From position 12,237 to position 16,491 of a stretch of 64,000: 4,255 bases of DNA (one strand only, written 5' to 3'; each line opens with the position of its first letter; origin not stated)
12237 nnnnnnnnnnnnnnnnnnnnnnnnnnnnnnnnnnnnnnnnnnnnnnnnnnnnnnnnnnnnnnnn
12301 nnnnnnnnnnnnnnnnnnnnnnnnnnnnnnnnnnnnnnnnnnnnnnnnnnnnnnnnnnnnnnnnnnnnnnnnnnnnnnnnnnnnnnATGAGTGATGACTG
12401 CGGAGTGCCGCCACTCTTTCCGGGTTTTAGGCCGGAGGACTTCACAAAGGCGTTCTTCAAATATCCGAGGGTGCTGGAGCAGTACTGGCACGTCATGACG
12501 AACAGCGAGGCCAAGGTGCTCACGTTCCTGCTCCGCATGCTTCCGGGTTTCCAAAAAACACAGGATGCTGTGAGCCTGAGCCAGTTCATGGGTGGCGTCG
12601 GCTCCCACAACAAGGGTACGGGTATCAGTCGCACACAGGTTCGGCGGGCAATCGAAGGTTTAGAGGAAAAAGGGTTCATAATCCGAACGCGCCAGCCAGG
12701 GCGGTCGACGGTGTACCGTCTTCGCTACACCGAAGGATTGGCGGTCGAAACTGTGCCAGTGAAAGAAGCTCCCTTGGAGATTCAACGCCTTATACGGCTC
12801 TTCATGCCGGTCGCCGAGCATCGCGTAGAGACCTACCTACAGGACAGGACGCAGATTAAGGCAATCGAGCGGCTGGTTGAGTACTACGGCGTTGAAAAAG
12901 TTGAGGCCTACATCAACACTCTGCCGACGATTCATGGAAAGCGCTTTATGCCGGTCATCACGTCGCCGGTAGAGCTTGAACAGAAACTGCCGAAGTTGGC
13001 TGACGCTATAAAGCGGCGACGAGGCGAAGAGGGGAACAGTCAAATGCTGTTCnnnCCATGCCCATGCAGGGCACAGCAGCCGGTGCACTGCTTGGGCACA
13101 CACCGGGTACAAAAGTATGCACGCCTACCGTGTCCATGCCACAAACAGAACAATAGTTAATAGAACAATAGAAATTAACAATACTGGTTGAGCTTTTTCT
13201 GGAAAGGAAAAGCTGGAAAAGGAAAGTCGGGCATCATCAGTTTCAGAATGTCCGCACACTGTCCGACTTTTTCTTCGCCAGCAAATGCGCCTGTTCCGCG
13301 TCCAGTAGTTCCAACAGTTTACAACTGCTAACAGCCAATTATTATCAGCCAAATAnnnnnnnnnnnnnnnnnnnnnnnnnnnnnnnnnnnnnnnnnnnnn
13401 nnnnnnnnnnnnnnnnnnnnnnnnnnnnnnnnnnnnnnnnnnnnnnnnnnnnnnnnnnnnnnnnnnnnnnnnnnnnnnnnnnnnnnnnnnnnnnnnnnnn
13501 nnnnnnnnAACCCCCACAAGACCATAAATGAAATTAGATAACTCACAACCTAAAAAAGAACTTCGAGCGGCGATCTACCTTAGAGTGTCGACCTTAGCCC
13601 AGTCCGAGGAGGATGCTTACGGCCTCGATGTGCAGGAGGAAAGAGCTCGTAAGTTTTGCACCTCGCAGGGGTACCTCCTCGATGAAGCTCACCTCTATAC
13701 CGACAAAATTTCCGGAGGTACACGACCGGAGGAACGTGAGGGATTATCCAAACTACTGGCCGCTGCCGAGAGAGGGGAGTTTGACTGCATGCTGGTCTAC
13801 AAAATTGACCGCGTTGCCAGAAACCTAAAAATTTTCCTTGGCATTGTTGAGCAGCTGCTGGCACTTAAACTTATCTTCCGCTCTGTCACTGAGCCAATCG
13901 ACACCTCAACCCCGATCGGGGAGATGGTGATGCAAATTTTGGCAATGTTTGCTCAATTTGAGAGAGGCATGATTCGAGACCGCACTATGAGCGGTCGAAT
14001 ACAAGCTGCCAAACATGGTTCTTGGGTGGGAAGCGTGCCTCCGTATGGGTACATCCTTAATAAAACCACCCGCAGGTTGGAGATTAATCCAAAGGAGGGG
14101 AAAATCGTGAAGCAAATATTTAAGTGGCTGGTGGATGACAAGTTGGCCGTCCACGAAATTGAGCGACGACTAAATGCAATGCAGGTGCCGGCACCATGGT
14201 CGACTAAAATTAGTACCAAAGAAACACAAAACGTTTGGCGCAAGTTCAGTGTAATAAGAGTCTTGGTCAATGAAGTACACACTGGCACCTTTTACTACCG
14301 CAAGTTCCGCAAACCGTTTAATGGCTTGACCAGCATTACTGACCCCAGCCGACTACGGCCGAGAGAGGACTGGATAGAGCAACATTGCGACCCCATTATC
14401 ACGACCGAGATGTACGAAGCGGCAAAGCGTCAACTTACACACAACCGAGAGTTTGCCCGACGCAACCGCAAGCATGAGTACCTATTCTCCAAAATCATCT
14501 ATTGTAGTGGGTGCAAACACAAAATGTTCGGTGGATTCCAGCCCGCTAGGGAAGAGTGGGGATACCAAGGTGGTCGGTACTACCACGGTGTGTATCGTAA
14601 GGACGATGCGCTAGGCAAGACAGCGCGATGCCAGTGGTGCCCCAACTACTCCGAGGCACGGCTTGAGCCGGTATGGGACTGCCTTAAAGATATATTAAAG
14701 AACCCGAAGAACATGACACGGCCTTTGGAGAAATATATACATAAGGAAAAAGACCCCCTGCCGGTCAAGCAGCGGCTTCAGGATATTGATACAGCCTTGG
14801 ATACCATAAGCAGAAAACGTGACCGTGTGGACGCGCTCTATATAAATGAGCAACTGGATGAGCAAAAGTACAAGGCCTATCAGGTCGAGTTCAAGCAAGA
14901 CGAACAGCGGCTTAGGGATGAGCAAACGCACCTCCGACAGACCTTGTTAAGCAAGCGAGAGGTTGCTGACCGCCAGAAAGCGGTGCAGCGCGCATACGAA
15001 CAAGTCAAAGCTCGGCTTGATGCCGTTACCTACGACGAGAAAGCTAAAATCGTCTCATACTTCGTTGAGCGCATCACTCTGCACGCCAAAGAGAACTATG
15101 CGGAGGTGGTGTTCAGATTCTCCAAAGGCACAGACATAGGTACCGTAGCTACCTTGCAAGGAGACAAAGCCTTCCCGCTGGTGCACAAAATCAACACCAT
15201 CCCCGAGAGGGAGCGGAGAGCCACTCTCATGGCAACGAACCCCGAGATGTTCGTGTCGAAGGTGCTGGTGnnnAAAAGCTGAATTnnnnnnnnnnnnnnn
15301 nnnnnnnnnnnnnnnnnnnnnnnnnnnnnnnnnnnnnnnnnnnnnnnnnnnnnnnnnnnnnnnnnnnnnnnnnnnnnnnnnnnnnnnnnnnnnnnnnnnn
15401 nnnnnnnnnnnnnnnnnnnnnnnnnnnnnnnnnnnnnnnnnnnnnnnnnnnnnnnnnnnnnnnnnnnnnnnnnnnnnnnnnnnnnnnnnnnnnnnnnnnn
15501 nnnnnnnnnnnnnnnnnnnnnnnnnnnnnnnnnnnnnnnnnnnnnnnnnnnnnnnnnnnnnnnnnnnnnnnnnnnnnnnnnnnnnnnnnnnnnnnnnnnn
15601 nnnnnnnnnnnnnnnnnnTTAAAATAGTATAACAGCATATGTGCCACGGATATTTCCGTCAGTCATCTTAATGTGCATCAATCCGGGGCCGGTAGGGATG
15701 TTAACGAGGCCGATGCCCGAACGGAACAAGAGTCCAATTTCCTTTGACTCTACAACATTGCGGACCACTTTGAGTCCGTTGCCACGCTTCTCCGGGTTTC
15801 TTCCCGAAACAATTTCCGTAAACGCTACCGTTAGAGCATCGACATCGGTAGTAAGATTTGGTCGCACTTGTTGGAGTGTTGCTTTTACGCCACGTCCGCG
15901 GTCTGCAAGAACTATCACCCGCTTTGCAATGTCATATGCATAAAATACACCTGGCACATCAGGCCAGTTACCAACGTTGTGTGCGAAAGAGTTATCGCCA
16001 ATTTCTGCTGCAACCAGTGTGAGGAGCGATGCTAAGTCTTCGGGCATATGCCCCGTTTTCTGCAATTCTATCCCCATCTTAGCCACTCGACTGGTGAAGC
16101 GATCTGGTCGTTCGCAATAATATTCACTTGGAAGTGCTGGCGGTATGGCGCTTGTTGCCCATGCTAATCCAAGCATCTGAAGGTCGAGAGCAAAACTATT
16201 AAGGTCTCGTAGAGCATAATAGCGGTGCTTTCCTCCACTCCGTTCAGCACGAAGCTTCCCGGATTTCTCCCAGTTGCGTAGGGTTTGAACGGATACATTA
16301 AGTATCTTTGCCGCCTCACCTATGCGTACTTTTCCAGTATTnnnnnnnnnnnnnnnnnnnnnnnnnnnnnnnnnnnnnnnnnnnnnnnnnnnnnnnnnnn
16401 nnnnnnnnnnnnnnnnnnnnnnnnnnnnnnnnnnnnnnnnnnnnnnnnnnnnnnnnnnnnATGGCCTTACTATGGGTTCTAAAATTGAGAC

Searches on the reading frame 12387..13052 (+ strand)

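Call 54: search_protein_families(library=pfam, proteins=[window:12387-13052:+], max_evalue=0.001)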
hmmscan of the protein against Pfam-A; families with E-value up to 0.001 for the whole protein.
window:12387-13052:+ (222 aa): 1 family
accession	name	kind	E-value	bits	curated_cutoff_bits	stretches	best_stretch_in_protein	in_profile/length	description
PF04492.19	Phage_rep_O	-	2.6e-05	25.1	28.7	1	29-102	16-83/95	Bacteriophage replication protein O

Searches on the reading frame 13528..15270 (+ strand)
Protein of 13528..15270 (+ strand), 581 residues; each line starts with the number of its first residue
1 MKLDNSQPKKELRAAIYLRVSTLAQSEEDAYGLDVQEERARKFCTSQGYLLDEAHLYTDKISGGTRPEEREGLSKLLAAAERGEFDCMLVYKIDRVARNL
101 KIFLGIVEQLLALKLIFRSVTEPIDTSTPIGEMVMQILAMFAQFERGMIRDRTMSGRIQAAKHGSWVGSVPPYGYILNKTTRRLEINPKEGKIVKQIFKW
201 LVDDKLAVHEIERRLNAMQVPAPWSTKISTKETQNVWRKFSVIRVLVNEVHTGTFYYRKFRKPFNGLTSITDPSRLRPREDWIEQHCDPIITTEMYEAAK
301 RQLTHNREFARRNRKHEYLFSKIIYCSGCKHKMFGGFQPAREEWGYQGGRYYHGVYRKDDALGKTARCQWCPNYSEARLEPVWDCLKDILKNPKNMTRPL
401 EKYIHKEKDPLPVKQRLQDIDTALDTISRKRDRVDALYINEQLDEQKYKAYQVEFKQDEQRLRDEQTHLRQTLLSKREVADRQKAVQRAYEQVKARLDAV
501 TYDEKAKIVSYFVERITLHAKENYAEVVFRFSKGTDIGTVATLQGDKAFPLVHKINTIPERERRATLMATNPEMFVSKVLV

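Call 54: search_protein_families(library=pfam, proteins=[window:13528-15270:+], max_evalue=0.001)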
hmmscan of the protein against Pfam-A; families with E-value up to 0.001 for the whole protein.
window:13528-15270:+ (581 aa): 2 families
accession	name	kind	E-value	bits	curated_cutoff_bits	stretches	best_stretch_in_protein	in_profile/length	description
PF00239.26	Resolvase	-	2.1e-34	119.1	23.3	1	14-166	1-145/145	Resolvase, N terminal domain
PF07508.19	Recombinase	-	1.1e-13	51.7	21.1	1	188-305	1-101/102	Recombinase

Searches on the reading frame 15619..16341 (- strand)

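Call 54: search_protein_families(library=pfam, proteins=[window:15619-16341:-], max_evalue=0.001)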
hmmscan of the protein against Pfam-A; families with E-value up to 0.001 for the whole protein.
window:15619-16341:- (240 aa): 3 families
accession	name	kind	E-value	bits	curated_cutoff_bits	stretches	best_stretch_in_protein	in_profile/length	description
PF00376.29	MerR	-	1.1e-13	51.2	28.2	1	6-42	1-38/38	MerR family regulatory protein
PF13411.12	MerR_1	-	4e-10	40.1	21.6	1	6-50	2-46/69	MerR HTH family regulatory protein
PF12728.13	HTH_17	-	1.8e-09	38.2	27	1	7-50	4-46/51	Helix-turn-helix domain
